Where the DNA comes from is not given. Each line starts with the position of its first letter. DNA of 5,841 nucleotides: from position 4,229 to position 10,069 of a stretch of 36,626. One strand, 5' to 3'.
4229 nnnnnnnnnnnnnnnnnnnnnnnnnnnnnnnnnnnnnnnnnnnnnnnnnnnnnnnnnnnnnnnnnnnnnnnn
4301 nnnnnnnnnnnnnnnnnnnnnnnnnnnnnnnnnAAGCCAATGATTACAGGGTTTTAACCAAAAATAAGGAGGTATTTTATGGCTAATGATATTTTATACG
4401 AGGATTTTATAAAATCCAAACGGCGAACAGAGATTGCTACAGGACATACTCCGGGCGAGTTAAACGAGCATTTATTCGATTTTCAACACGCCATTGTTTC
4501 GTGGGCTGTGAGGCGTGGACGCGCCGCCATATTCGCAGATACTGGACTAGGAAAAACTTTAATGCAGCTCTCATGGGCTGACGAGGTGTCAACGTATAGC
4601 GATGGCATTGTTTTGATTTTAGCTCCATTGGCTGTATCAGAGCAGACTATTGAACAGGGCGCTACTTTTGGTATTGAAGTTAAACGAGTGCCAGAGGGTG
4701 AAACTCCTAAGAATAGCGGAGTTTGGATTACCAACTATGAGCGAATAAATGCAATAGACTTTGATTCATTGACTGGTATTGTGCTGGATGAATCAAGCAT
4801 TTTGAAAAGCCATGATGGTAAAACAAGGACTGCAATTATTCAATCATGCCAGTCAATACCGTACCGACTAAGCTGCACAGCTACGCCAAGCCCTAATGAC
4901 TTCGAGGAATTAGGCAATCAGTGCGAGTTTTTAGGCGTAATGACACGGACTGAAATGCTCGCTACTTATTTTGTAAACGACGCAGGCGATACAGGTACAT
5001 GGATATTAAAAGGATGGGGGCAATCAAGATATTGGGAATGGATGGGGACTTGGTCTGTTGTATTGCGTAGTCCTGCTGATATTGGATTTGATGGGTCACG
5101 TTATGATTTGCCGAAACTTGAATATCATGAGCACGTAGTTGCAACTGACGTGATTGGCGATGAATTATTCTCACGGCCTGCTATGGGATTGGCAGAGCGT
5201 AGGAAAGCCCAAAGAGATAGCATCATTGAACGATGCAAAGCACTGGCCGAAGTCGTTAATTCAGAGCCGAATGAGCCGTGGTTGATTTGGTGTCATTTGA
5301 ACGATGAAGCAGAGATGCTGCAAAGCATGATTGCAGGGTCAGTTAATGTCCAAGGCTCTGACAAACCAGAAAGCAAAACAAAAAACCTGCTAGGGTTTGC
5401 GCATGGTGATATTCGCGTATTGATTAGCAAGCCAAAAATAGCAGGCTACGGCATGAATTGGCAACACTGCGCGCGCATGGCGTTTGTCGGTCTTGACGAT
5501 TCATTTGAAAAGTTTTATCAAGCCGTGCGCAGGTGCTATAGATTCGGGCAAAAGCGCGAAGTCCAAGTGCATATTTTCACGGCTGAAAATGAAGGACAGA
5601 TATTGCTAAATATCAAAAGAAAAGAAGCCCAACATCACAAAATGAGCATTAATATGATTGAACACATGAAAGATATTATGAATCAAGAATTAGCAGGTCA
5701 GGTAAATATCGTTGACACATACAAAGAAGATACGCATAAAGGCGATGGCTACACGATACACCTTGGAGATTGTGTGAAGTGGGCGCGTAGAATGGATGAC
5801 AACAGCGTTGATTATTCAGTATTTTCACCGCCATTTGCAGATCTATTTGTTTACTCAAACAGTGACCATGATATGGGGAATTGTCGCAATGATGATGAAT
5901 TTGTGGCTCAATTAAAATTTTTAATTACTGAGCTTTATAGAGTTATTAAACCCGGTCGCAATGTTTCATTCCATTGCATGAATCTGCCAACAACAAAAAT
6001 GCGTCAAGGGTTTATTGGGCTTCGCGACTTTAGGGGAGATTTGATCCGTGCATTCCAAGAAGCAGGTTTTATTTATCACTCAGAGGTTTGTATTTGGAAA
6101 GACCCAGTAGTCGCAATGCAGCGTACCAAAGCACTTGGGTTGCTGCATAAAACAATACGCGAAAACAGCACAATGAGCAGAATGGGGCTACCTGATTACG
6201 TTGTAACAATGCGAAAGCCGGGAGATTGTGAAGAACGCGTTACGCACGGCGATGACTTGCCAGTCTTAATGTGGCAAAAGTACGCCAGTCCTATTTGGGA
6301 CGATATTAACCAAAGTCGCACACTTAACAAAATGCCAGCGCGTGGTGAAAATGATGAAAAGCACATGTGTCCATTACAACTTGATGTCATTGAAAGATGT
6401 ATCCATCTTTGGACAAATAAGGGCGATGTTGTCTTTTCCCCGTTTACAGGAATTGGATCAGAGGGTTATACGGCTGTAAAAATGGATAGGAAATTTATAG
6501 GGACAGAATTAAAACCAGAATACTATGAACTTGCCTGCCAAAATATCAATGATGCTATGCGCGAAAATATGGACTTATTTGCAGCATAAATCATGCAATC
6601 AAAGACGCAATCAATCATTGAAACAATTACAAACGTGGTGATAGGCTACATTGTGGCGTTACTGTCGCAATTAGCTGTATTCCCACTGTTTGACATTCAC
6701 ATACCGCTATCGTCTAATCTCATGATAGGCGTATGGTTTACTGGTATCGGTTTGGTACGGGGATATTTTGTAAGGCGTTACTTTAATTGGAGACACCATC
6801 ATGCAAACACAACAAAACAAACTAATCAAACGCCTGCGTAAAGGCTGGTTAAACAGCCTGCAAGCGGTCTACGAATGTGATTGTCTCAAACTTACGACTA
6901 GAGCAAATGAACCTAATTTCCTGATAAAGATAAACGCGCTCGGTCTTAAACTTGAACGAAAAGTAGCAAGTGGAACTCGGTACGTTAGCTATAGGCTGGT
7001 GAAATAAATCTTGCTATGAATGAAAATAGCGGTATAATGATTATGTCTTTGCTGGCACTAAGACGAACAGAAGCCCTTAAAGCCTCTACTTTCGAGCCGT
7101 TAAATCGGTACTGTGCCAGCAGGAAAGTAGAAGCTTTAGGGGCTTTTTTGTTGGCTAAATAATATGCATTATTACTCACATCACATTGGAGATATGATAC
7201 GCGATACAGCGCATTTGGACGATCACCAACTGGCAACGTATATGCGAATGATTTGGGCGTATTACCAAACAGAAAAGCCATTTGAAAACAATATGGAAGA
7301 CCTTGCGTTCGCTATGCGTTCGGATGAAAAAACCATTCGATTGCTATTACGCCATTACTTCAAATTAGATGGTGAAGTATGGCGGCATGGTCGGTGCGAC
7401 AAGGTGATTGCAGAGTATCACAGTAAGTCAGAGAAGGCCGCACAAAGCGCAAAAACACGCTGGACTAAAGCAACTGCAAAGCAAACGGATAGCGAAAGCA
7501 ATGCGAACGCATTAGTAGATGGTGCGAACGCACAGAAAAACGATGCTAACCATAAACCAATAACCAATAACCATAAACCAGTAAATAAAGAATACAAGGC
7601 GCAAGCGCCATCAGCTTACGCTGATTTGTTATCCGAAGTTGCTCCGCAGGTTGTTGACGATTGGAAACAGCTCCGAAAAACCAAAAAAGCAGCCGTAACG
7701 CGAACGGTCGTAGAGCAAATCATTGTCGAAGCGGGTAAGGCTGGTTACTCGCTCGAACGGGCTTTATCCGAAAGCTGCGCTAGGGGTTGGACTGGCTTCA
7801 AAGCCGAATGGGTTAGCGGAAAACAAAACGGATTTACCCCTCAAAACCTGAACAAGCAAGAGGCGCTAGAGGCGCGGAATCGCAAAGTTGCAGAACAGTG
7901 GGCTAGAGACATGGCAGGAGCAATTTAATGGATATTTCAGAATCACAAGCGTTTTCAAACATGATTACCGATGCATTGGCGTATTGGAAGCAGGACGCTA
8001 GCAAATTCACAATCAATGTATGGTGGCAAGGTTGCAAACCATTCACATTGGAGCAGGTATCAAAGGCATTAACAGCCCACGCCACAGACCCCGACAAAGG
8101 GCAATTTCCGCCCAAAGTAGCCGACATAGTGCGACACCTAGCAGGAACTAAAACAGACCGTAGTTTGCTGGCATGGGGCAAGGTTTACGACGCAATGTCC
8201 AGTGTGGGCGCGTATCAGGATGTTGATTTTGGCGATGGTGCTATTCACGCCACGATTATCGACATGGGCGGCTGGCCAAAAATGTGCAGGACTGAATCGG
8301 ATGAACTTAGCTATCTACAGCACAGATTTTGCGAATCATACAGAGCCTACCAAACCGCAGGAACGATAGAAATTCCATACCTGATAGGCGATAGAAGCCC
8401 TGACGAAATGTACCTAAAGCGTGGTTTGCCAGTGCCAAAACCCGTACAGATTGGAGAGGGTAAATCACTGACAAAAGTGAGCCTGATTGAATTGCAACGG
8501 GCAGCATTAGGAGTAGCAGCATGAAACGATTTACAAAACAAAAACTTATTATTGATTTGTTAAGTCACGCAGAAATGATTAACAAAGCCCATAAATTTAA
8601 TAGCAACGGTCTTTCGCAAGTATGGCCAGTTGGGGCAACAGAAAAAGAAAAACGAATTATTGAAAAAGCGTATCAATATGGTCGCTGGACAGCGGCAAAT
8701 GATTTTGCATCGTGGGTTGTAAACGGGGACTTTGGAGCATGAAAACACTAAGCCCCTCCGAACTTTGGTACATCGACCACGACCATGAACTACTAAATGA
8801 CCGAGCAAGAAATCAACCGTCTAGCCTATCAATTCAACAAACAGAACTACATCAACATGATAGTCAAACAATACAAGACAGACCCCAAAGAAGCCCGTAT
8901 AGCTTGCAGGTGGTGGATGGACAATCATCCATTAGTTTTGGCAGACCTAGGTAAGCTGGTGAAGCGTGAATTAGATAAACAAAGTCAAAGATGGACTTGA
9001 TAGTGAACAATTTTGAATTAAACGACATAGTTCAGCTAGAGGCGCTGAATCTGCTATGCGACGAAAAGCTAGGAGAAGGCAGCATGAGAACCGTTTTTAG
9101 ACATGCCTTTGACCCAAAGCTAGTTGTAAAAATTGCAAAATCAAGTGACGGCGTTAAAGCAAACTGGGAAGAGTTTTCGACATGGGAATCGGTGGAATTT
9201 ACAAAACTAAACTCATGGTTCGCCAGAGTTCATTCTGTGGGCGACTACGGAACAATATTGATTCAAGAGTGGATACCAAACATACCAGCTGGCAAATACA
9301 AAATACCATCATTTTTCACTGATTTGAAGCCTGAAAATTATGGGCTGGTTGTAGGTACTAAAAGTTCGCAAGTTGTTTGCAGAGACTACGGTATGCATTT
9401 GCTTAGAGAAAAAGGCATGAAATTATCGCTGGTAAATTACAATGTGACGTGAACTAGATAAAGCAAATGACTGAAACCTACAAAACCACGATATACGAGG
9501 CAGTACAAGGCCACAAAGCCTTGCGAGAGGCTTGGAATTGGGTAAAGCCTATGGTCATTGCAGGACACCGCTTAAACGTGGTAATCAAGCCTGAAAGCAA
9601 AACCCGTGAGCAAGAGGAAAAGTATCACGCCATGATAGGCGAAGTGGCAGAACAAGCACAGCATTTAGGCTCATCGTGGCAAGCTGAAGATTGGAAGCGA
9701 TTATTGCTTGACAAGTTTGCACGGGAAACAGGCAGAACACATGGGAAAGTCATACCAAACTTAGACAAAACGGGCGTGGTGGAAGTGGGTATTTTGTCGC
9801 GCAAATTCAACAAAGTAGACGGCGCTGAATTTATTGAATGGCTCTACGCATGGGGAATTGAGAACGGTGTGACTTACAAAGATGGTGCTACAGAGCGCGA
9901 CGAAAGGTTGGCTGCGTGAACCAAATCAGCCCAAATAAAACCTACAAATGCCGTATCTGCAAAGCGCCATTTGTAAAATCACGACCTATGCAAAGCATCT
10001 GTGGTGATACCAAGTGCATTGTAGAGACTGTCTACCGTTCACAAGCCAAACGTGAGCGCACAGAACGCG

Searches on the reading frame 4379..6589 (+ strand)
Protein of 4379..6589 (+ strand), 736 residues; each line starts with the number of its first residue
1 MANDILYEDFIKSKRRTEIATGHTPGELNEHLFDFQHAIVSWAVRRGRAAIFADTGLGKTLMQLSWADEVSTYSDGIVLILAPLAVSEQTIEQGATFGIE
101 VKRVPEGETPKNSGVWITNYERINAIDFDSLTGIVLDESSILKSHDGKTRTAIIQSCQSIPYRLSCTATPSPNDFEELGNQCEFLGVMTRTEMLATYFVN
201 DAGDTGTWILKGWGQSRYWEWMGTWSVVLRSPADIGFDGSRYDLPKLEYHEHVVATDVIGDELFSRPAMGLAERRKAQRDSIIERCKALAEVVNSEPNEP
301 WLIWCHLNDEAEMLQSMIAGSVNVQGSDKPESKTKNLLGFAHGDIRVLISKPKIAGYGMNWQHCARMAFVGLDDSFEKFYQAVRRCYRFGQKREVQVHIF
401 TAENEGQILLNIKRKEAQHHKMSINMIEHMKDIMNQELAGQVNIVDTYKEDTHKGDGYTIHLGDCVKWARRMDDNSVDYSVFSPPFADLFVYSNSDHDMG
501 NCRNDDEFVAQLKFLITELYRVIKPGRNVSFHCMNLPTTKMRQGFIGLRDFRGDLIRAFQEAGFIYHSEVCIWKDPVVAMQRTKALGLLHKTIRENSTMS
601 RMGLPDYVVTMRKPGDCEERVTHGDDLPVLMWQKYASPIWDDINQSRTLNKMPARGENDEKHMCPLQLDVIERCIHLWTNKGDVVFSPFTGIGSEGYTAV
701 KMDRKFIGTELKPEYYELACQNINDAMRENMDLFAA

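Call 48: search_protein_families(library=pfam, proteins=[window:4379-6589:+], max_evalue=0.01)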
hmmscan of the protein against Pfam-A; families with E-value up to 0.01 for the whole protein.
window:4379-6589:+ (736 aa): 5 families
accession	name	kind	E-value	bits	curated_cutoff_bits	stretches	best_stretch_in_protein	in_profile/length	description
PF01555.25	N6_N4_Mtase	-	1.9e-16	61.1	26.7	1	477-719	1-219/221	DNA methylase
PF00271.37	Helicase_C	-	7.3e-07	29.9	23.5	1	286-390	3-110/110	Helicase conserved C-terminal domain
PF00176.29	SNF2-rel_dom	-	1.4e-06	28.1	24.9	1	36-187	2-180/290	SNF2-related domain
PF00270.35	DEAD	-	0.0001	22.6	26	1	36-176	4-165/167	DEAD/DEAH box helicase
PF04851.21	ResIII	-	0.00093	19.6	22.5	1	44-171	21-163/164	Type III restriction enzyme, res subunit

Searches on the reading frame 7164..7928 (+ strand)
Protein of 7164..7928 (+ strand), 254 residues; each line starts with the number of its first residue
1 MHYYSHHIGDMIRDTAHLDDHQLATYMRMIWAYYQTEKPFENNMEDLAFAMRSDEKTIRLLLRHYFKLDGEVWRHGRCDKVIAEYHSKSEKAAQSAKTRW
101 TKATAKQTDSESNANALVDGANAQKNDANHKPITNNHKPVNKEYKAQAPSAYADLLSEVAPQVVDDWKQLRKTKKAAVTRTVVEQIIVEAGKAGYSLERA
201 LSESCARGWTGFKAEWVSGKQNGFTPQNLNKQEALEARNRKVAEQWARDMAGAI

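Call 48: search_protein_families(library=pfam, proteins=[window:7164-7928:+], max_evalue=0.01)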
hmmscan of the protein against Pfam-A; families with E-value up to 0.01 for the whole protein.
window:7164-7928:+ (254 aa): 1 family
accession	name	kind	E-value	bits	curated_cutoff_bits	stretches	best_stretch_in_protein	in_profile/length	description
PF07120.17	DUF1376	-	7.2e-16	58.8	30.1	1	2-82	1-85/86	Protein of unknown function (DUF1376)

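Call 49: search_protein_families(library=phrogs, proteins=[window:7164-7928:+], max_evalue=0.001)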
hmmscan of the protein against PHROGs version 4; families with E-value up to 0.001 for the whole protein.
window:7164-7928:+ (254 aa): 9 families
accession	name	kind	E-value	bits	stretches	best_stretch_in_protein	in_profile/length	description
phrog_6451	-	DNA, RNA and nucleotide metabolism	1.1e-28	101.7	1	1-229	1-252/272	primosomal protein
phrog_21472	-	unknown function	4.7e-24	86.5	1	1-151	4-155/299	-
phrog_9327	-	DNA, RNA and nucleotide metabolism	1.5e-23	84.8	1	1-150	4-168/276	primosomal protein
phrog_12767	-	unknown function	3.6e-20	73.7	1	1-124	1-120/324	-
phrog_4118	-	DNA, RNA and nucleotide metabolism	1.8e-19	71.4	1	1-143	1-147/315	primosomal protein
phrog_678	-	DNA, RNA and nucleotide metabolism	1.7e-17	65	1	84-250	146-312/346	replication initiation O-like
phrog_3992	-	DNA, RNA and nucleotide metabolism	1.2e-16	62.2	1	1-181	5-160/345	primosomal protein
phrog_6950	-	unknown function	2.5e-16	60.8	1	1-112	1-119/415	-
phrog_12556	-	DNA, RNA and nucleotide metabolism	6.5e-06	26.9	1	89-248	163-330/347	replication initiation protein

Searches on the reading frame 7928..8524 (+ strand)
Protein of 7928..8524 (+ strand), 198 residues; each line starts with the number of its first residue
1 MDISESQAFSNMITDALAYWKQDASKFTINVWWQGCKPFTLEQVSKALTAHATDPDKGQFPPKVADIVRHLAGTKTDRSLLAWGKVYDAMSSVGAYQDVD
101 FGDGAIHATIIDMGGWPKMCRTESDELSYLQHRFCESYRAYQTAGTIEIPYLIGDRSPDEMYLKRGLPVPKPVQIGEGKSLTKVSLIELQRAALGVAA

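Call 48: search_protein_families(library=pfam, proteins=[window:7928-8524:+], max_evalue=0.01)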
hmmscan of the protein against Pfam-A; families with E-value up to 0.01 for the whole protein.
window:7928-8524:+ (198 aa): 1 family
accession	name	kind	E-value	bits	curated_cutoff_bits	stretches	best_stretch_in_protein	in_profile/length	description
PF20081.4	DUF6475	-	6e-21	75.1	28.5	1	99-184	1-86/90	Domain of unknown function (DUF6475)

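Call 49: search_protein_families(library=phrogs, proteins=[window:7928-8524:+], max_evalue=0.001)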
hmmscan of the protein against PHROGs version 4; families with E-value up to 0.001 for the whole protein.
window:7928-8524:+ (198 aa): 2 families
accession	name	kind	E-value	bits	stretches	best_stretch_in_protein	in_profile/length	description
phrog_10105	-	unknown function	1.3e-59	202.2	1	2-179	2-178/210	-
phrog_9804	-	unknown function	9.9e-09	36.2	1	6-140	6-149/214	-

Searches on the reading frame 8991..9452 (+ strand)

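Call 48: search_protein_families(library=pfam, proteins=[window:8991-9452:+], max_evalue=0.01)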
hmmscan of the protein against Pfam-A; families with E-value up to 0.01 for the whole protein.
window:8991-9452:+ (153 aa): 1 family
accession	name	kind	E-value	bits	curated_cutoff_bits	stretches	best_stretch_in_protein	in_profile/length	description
PF10707.15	YrbL-PhoP_reg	-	0.00095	19.3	31.5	1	21-69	3-54/185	PhoP regulatory network protein YrbL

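Call 49: search_protein_families(library=phrogs, proteins=[window:8991-9452:+], max_evalue=0.001)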
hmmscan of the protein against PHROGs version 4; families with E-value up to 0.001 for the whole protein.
window:8991-9452:+ (153 aa): 1 family
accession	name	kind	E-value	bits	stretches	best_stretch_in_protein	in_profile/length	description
phrog_4301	-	unknown function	1.1e-21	78.5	1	10-140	25-173/225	-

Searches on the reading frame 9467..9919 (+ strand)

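Call 48: search_protein_families(library=pfam, proteins=[window:9467-9919:+], max_evalue=0.01)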
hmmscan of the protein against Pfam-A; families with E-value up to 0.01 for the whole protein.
window:9467-9919:+ (150 aa): 1 family
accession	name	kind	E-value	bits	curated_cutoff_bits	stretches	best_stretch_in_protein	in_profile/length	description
PF05772.17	NinB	-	6.4e-19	68.5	23.8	1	22-137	16-130/131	NinB protein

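Call 49: search_protein_families(library=phrogs, proteins=[window:9467-9919:+], max_evalue=0.001)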
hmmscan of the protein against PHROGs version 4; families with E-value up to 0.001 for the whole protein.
window:9467-9919:+ (150 aa): 1 family
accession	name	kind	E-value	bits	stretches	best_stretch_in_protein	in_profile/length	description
phrog_72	-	DNA, RNA and nucleotide metabolism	3.9e-22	80.1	1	16-139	21-144/161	NinB/ Orf homologous recombination mediator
